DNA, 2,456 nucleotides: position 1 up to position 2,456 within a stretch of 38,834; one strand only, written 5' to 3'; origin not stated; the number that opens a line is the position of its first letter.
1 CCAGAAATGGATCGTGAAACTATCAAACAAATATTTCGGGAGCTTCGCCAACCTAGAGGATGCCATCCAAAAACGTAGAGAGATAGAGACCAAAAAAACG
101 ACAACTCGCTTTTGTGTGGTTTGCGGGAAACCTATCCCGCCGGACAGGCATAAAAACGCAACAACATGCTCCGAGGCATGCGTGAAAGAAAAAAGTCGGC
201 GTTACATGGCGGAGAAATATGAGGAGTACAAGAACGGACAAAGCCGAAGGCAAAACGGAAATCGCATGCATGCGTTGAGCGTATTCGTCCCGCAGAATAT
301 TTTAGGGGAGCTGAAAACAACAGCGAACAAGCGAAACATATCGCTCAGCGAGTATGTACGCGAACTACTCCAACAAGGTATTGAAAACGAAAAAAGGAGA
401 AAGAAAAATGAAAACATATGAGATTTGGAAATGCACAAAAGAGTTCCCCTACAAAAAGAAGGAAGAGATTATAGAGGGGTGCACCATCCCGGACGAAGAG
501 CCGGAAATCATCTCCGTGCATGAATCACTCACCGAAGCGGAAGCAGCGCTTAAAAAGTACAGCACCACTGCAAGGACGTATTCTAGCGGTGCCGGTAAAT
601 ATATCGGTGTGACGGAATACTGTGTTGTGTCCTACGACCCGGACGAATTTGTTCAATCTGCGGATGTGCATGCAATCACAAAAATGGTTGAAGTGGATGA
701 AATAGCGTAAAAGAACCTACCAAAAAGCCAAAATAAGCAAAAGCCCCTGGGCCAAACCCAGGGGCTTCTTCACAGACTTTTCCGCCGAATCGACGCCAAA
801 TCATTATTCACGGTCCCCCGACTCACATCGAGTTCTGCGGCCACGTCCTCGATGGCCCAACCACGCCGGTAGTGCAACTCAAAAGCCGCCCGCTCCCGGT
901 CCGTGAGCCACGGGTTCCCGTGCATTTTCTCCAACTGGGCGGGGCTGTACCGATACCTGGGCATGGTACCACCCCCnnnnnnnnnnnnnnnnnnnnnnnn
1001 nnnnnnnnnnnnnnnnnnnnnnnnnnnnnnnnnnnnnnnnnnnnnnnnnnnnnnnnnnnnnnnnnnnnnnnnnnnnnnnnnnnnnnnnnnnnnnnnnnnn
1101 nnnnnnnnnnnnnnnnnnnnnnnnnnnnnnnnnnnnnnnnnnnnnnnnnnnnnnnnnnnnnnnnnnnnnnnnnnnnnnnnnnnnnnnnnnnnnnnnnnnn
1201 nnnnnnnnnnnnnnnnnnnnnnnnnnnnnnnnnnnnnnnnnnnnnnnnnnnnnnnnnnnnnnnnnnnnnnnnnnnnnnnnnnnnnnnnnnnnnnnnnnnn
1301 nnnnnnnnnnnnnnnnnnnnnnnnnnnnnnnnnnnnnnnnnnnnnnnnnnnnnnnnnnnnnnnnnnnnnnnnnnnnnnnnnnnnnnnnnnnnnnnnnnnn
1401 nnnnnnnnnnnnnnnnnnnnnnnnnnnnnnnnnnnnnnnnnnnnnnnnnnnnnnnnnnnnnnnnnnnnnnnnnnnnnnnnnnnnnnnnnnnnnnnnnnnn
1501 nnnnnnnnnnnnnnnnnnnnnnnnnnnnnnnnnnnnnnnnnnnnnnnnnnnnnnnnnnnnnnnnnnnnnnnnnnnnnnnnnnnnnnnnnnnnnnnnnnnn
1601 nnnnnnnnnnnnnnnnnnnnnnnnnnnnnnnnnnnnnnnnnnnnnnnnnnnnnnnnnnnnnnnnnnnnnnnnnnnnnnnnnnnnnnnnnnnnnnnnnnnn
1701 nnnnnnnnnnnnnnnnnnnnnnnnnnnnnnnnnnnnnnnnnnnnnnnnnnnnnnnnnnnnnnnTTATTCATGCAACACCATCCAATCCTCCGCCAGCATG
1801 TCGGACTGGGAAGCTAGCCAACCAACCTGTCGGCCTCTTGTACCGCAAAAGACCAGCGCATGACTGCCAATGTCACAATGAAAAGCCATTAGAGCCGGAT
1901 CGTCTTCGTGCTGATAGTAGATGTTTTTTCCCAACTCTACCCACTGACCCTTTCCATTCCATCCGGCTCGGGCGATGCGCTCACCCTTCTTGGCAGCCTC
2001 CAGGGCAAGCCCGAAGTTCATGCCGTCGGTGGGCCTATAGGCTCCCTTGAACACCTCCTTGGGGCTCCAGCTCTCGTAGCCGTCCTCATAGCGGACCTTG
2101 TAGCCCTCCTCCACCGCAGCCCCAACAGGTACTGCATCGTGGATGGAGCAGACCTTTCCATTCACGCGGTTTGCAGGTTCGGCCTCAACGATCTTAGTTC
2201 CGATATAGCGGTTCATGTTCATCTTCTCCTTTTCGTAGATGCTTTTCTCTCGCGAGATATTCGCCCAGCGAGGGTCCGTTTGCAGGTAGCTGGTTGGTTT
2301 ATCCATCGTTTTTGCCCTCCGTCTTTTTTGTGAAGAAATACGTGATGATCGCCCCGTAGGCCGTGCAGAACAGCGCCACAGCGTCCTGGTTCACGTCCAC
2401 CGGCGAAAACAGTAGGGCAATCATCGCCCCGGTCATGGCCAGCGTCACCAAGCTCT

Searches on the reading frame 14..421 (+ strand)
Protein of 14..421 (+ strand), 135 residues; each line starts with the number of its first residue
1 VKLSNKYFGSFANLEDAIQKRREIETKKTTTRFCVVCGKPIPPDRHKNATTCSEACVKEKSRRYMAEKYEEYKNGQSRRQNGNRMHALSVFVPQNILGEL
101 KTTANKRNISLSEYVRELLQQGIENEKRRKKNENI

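Call 11: search_protein_families(library=phrogs, max_evalue=0.001, proteins=[window:14-421:+])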
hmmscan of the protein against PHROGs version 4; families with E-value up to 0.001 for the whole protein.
window:14-421:+ (135 aa): 3 families
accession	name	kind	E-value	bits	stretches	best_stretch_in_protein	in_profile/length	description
phrog_54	-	other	1.1e-05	26.6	1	13-54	15-59/75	DksA-like zinc-finger protein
phrog_1271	-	DNA, RNA and nucleotide metabolism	6.6e-05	23.4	1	24-74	109-163/361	HNH endonuclease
phrog_2639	-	transcription regulation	6.9e-05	24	1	78-133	30-85/91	Arc-like repressor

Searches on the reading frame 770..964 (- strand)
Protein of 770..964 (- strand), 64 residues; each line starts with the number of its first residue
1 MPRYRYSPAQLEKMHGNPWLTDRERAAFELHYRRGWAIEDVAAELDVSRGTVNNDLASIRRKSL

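Call 32: search_protein_families(library=pfam, max_evalue=0.1, proteins=[window:770-964:-])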
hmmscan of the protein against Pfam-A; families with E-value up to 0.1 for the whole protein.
window:770-964:- (64 aa): 16 families
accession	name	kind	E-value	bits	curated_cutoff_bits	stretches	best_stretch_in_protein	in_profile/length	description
PF08281.18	Sigma70_r4_2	-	2e-08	34.2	25.7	1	20-62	11-53/54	Sigma-70, region 4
PF04545.22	Sigma70_r4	-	3.3e-07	30.2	24.1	1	20-53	5-38/50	Sigma-70, region 4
PF13384.12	HTH_23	-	2.5e-05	24.4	24.6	1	21-53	3-35/50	Homeodomain-like domain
PF07638.17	Sigma70_ECF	-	0.0004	20.8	21.1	1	21-62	137-178/185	ECF sigma factor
PF00196.25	GerE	-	0.00063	19.8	23.5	1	20-62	3-44/57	Bacterial regulatory proteins, luxR family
PF08279.18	HTH_11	-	0.0015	18.8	25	1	38-61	18-41/55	HTH domain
PF04297.20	UPF0122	-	0.0018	18.9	22.7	1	19-57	17-55/101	Putative helix-turn-helix protein, YlxM / p13 like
PF00440.29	TetR_N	-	0.0031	17.7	24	1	26-52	4-33/47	Bacterial regulatory proteins, tetR family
PF13936.12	HTH_38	-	0.0063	16.7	27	1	20-55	5-40/44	Helix-turn-helix domain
PF08220.18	HTH_DeoR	-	0.0098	16.1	21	1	36-62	15-41/57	DeoR-like helix-turn-helix domain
PF04967.18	HTH_10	-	0.0099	16.1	23.1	1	32-62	20-50/53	HTH DNA binding domain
PF13551.12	HTH_29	-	0.018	15.6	28.1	1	25-54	1-31/64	Winged helix-turn helix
PF06056.18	Terminase_5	-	0.044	14.2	20.3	1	25-53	4-31/58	Putative ATPase subunit of terminase (gpP-like)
PF01381.28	HTH_3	-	0.057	13.9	23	1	34-54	8-28/55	Helix-turn-helix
PF13309.12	HTH_22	-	0.073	13.5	29.6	1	37-56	43-62/63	HTH domain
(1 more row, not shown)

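Call 79: search_protein_families(library=phrogs, max_evalue=0.001, proteins=[window:770-964:-])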
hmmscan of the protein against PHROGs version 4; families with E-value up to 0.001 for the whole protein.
window:770-964:- (64 aa): 4 families
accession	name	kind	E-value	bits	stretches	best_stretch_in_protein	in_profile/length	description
phrog_1190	-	transcription regulation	6e-06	27.1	1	20-62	112-154/167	RNA polymerase sigma factor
phrog_351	-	transcription regulation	4.8e-05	23.1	1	20-62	676-721/928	RNA polymerase sigma factor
phrog_1740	-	transcription regulation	7.4e-05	22.4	1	20-62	169-211/567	RNA polymerase sigma factor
phrog_3512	-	transcription regulation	8.9e-05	23.7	1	20-62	66-108/130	sigma factor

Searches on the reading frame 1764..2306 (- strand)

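Call 11: search_protein_families(library=phrogs, max_evalue=0.001, proteins=[window:1764-2306:-])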
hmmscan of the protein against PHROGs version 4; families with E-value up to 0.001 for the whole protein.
window:1764-2306:- (180 aa): 6 families
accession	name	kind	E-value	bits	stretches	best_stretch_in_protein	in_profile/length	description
phrog_872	-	unknown function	4.9e-43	148.1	1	26-178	8-171/172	-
phrog_1048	-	unknown function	1.6e-23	84.8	1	84-178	98-194/211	-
phrog_32732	-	unknown function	2.1e-19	70.7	1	27-97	23-93/159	-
phrog_9467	-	unknown function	5.5e-16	59.6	1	31-94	1-65/155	-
phrog_11049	-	unknown function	5.6e-06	27.4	1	68-95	70-97/182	-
phrog_30130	-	unknown function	6.8e-06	26.5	1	95-177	175-258/262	-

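Call 32: search_protein_families(library=pfam, max_evalue=0.1, proteins=[window:1764-2306:-])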
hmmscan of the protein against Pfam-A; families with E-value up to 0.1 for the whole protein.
window:1764-2306:- (180 aa): 1 family
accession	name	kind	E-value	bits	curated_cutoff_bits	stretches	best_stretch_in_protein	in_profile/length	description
PF11195.14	Tad2-like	-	1.5e-20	73.9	25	1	96-177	1-72/73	Thoeris anti-defense 2-like domain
